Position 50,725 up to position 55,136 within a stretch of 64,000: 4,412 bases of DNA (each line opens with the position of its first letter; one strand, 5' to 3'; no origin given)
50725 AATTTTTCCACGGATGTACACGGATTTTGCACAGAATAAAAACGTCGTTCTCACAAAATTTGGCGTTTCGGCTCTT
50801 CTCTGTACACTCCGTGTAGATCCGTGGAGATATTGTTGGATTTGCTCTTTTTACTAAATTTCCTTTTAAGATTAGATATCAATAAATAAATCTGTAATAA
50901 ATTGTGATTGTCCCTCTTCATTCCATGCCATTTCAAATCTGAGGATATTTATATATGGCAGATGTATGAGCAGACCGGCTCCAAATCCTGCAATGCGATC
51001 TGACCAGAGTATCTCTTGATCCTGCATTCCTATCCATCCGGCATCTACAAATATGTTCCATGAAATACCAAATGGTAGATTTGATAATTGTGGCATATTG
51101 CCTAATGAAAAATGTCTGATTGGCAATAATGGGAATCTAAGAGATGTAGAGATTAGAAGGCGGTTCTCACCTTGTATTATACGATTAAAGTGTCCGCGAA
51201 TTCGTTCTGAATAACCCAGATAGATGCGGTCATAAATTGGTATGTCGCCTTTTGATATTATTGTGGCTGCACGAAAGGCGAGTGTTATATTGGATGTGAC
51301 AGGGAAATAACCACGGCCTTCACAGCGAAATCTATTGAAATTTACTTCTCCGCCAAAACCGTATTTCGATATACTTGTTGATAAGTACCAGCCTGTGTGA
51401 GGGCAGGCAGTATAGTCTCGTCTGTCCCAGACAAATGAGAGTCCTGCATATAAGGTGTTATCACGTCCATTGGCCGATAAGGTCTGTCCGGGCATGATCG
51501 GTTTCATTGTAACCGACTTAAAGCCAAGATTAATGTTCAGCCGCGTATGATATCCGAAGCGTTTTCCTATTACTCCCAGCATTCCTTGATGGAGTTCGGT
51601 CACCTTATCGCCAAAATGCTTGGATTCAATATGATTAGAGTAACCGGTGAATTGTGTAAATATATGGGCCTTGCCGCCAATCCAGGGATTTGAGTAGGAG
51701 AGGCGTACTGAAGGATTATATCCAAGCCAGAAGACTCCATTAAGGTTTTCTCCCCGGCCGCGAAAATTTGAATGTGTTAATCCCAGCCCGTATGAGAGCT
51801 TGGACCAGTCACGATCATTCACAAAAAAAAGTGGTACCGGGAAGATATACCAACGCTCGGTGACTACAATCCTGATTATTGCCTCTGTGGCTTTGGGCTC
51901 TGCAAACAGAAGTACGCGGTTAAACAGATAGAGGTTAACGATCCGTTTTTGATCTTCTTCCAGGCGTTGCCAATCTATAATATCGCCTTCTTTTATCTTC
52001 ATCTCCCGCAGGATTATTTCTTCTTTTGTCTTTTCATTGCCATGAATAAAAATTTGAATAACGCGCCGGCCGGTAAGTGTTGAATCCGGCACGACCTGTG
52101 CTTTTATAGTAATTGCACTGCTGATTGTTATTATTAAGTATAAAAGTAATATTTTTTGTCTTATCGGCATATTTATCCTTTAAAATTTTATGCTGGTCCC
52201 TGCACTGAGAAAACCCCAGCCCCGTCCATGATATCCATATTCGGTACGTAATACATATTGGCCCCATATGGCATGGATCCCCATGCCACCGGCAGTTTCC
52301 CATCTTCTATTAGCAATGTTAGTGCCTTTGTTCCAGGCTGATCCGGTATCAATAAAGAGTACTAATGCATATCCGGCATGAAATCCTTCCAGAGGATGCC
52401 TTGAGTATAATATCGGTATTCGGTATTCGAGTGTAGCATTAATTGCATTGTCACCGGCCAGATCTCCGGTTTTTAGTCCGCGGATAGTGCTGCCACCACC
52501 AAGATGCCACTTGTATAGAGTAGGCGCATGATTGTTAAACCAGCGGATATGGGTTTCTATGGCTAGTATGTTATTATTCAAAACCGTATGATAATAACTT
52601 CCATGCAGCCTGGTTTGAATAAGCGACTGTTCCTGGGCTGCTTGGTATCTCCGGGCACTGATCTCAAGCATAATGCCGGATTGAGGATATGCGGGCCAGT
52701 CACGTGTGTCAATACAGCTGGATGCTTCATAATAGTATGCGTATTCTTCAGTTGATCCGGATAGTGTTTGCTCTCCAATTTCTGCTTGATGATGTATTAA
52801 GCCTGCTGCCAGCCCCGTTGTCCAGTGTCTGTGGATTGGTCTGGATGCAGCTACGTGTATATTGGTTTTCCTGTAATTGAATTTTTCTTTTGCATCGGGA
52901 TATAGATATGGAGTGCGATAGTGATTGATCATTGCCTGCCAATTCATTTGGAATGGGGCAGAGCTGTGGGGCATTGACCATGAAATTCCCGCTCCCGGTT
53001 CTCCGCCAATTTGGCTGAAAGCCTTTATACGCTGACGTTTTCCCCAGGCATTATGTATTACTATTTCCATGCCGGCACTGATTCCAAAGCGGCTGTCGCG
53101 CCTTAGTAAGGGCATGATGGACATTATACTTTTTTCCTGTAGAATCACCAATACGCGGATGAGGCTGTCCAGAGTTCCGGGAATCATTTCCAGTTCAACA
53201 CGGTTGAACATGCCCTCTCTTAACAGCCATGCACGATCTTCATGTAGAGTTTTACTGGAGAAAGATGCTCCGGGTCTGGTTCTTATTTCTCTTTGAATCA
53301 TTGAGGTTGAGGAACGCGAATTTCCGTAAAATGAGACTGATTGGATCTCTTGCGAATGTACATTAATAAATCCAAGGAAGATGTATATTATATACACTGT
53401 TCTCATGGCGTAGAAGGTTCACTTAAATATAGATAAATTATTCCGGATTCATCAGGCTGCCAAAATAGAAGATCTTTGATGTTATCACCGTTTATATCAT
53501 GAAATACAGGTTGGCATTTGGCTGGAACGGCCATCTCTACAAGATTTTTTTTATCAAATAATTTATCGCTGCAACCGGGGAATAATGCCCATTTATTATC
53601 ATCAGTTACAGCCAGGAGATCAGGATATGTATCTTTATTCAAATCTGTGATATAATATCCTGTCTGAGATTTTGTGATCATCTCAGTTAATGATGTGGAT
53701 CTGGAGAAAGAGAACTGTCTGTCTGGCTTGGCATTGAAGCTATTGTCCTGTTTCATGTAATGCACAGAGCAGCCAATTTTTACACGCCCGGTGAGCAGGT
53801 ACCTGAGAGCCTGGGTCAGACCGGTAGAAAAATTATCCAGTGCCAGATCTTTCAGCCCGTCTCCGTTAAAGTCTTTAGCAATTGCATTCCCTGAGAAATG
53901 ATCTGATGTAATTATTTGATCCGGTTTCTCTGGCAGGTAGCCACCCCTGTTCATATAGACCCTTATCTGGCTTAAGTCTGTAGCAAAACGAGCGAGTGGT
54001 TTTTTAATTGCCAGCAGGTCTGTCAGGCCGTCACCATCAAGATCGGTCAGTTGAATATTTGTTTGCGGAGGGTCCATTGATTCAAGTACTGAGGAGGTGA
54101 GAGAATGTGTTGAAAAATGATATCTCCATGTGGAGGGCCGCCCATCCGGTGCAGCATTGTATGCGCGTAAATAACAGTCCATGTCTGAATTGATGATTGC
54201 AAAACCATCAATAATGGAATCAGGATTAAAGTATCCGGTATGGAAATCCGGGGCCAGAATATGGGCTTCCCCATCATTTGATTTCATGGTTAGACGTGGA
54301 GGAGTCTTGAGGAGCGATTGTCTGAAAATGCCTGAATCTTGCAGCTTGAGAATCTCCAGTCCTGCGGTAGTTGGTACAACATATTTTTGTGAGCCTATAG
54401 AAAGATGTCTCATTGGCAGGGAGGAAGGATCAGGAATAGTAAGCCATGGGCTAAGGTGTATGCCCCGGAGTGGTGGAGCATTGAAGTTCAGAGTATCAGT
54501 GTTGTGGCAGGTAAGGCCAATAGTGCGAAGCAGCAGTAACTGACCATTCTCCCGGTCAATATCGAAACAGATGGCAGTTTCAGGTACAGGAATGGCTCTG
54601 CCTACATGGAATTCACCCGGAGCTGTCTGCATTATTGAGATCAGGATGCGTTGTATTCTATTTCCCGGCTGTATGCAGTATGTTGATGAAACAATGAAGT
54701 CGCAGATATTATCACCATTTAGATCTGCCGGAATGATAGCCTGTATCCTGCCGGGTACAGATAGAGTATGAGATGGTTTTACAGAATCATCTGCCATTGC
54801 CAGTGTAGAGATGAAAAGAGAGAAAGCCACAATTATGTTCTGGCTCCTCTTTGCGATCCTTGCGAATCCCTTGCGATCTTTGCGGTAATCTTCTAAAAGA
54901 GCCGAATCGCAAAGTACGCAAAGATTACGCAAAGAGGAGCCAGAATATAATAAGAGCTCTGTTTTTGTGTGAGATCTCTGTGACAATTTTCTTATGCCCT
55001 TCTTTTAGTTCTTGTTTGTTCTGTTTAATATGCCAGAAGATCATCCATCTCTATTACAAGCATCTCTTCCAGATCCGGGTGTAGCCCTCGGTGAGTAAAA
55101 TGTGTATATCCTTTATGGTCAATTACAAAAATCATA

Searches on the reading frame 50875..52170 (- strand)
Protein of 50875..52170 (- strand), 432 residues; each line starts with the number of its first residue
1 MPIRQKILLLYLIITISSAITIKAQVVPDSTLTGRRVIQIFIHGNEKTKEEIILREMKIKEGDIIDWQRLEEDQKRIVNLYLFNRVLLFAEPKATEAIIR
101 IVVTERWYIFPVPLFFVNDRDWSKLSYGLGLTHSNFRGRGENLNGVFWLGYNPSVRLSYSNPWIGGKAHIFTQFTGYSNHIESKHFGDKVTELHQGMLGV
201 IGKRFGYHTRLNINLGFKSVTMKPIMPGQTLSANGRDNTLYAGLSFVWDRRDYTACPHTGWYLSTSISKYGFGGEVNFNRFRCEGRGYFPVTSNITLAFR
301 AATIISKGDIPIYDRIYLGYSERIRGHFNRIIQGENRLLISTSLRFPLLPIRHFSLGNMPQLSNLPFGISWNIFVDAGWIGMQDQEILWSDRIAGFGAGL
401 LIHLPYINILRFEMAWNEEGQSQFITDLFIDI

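Call 27: search_protein_families(library=pfam, proteins=[window:50875-52170:-], max_evalue=0.001)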
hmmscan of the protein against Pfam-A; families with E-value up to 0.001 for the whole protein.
window:50875-52170:- (432 aa): 2 families
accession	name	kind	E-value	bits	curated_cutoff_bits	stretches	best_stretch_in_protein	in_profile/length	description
PF01103.29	Omp85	-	2e-25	90.4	24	1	135-419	1-310/325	Omp85 superfamily domain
PF07244.20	POTRA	-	1.9e-08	35.3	21.3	1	37-82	3-48/79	Surface antigen variable number repeat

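Call 53: search_protein_families(library=ncbifam, proteins=[window:50875-52170:-], max_evalue=0.001)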
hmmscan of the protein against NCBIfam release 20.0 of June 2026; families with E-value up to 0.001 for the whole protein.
window:50875-52170:- (432 aa): 4 families
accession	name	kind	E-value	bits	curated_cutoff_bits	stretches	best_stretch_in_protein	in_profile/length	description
TIGR03303.1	OM_YaeT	equivalog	2.1e-29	102.4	297.15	1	37-332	324-632/741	outer membrane protein assembly factor BamA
NF047779.1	Omp85_fam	subfamily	1.1e-13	51.4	200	1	236-425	221-417/423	Omp85 family outer membrane protein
TIGR00992.1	3a0901s03IAP75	subfamily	2.1e-05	23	1163.25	0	47-105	284-347/718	IAP75 family chloroplast envelope protein translocase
NF008287.0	PRK11067.1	subfamily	0.0006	18.3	1181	0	37-164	349-478/802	outer membrane protein assembly factor BamA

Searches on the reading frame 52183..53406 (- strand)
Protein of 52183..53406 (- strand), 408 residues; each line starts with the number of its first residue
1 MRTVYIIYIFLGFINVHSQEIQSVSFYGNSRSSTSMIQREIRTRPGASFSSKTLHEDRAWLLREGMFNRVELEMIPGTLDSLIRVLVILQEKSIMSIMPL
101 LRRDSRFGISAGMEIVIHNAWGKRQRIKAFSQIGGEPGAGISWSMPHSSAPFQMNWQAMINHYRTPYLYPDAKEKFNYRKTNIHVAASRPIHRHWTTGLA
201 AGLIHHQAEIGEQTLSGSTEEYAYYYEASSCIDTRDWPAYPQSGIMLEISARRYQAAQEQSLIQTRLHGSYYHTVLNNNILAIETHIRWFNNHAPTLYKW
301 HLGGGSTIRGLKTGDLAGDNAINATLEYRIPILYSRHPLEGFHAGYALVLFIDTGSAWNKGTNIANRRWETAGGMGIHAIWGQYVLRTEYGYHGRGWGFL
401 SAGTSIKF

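Call 27: search_protein_families(library=pfam, proteins=[window:52183-53406:-], max_evalue=0.001)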
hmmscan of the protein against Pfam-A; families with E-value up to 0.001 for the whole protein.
window:52183-53406:- (408 aa): 2 families
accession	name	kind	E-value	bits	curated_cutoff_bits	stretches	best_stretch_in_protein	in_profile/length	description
PF01103.29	Omp85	-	1.6e-12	48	24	1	138-377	21-289/325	Omp85 superfamily domain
PF07244.20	POTRA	-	6.7e-07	30.4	21.3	1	20-74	2-63/79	Surface antigen variable number repeat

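Call 53: search_protein_families(library=ncbifam, proteins=[window:52183-53406:-], max_evalue=0.001)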
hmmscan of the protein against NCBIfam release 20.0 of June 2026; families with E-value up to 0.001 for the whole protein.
window:52183-53406:- (408 aa): 5 families
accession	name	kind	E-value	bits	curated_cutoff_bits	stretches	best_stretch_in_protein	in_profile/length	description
TIGR03303.1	OM_YaeT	equivalog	3.6e-17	62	297.15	1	21-363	324-686/741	outer membrane protein assembly factor BamA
NF047779.1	Omp85_fam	subfamily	2e-15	57.2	200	1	204-392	207-408/423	Omp85 family outer membrane protein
NF058613.1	OMPAssmBamADein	equivalog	4.8e-10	38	1050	1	280-377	724-822/857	outer membrane protein assembly factor BamA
TIGR00992.1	3a0901s03IAP75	subfamily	0.00033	19.1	1163.25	0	295-333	610-649/718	IAP75 family chloroplast envelope protein translocase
NF008287.0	PRK11067.1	subfamily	0.0007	18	1181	0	21-82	349-412/802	outer membrane protein assembly factor BamA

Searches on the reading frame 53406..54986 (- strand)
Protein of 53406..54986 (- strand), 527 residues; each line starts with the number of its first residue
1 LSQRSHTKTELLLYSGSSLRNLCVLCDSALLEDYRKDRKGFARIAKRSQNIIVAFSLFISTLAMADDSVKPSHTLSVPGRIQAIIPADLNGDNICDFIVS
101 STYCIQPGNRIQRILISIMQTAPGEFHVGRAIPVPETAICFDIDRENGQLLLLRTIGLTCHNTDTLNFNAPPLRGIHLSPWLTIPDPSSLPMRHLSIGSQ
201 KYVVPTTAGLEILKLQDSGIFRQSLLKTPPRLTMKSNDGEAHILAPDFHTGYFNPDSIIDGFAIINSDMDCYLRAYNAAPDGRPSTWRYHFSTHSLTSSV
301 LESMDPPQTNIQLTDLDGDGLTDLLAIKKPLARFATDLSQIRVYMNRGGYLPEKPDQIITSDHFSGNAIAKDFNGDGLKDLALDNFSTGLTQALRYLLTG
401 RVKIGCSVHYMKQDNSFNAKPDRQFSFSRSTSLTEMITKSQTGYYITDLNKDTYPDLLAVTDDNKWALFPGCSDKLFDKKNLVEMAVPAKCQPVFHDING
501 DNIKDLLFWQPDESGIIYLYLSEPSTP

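Call 27: search_protein_families(library=pfam, proteins=[window:53406-54986:-], max_evalue=0.001)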
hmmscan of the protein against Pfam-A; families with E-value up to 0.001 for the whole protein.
window:53406-54986:- (527 aa): 3 families
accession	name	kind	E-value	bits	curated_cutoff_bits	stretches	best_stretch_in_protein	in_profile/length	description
PF13517.12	FG-GAP_3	-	7.9e-17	62.1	26.9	2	315-382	1-60/61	FG-GAP-like repeat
PF01839.29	FG-GAP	-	3.3e-08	33.7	22.1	0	312-333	6-26/37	FG-GAP repeat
PF12256.14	TcdB_toxin_midN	-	0.00029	20.7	24.8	0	300-326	19-45/181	Insecticide toxin TcdB middle/N-terminal region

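Call 53: search_protein_families(library=ncbifam, proteins=[window:53406-54986:-], max_evalue=0.001)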
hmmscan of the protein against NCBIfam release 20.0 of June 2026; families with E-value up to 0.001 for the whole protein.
window:53406-54986:- (527 aa): 1 family
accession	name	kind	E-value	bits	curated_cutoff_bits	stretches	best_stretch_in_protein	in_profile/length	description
NF047539.1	XAC2610_fam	domain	4e-08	33.6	35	0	369-392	2-25/89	XAC2610-related protein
